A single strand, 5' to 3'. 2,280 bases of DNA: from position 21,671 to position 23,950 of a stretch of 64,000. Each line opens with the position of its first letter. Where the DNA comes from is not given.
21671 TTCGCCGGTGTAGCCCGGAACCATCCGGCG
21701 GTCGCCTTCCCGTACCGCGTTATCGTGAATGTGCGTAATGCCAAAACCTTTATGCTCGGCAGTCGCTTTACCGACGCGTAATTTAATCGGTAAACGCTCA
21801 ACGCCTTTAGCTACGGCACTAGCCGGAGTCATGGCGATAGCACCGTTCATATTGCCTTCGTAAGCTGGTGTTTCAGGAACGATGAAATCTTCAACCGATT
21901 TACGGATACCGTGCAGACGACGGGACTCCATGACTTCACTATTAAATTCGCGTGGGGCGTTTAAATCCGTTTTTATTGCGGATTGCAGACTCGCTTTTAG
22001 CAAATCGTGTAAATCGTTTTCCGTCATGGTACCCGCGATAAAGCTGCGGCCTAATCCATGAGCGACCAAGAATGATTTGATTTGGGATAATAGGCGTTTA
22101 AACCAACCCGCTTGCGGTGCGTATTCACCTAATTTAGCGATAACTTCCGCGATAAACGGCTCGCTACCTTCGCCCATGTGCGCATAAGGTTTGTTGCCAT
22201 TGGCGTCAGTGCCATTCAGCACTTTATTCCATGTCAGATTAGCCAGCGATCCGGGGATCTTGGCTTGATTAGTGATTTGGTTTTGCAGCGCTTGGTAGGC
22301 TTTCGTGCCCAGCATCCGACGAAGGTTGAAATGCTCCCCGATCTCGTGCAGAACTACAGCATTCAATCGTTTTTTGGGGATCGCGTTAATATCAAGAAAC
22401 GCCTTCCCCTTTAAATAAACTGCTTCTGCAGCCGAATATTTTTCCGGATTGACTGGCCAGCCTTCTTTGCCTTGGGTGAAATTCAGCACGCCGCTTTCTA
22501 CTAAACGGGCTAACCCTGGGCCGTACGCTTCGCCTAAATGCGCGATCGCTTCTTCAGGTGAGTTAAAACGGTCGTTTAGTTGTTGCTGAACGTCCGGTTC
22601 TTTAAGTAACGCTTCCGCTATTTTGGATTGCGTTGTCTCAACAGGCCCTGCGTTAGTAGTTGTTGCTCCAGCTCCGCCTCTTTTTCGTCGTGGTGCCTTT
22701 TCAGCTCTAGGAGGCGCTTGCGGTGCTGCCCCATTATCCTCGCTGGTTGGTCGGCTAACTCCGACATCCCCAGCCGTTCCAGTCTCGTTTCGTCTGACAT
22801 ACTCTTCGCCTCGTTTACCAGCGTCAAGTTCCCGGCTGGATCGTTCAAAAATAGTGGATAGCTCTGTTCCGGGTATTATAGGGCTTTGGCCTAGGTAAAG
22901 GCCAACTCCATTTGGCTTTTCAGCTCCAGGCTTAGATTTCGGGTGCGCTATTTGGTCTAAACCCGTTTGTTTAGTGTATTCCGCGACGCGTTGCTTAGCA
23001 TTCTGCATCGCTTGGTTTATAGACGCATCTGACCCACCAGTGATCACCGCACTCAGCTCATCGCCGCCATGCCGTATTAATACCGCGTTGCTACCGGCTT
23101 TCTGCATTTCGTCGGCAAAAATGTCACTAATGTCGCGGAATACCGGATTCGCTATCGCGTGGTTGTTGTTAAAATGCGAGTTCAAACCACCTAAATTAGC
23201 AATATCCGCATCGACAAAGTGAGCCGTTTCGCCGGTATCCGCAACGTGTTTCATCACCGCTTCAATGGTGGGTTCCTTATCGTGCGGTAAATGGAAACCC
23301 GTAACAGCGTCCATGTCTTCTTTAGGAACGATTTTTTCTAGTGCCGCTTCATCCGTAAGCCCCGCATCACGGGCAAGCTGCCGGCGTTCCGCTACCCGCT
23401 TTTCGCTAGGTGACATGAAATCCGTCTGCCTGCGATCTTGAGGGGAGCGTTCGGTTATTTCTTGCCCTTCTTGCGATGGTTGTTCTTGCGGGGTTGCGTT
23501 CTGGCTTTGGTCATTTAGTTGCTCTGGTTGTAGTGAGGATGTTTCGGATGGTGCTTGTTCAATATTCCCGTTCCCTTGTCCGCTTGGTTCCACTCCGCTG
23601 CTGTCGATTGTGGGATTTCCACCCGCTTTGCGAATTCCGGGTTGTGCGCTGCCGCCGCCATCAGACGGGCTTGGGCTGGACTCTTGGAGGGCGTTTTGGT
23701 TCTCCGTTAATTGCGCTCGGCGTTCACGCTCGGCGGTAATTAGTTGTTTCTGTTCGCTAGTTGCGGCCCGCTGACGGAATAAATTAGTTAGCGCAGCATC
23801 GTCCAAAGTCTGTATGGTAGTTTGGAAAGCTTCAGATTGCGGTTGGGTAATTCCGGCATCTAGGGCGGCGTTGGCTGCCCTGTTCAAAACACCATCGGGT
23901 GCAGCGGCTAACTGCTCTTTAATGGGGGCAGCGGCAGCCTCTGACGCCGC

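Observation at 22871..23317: GGDEF-like (nucleotide cyclase / palm) module buried inside the 3004-aa virion-type protein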

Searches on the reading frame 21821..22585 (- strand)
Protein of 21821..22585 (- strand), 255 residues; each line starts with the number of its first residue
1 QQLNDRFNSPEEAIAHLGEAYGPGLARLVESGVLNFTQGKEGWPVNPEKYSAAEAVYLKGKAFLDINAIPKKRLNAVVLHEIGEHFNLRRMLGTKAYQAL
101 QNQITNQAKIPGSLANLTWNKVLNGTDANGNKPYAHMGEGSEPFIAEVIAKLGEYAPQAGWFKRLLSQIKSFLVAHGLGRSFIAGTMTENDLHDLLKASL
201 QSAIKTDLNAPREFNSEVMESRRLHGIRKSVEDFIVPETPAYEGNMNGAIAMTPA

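Call 85: search_solved_structures(query=A3, max_evalue=1)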
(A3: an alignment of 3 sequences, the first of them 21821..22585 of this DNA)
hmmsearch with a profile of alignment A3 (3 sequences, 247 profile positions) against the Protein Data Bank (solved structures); distinct sequences matched with E-value up to 1: 0.

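Call 86: search_protein_families(library=pfam, alignment_id=A3, max_evalue=1)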
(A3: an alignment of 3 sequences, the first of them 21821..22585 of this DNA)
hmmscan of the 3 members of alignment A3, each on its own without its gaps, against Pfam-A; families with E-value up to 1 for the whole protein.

A. member 1, window:21821-22585:- (255 aa): 0 families

B. families by the number of members that match (of 3 scanned): 2 families
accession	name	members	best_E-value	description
PF06262.17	Zincin_1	1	0.0058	Zincin-like metallopeptidase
PF21740.2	DUF6866_C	1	0.068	Family of unknown function (DUF6866) C-terminal domain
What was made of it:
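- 21821..22585 (-): Module aa 896-1150 with a conserved LHEIGEH motif (aa 975-980); function unknown, possibly zincin-like. One member gives a weak Zincin_1 hit at 0.0058 (calls 85, 86).
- Tried and rejected: The LHEIGEH module gave no PDB hit and only one weak Zincin_1 hit (calls 85, 86).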

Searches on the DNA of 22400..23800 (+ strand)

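Call 7: search_dna_similar(query=window:22400-23800:+, collection=phages, mode=near, max_rows=20)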
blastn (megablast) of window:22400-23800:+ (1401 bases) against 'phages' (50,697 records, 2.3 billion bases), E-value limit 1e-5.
No match.
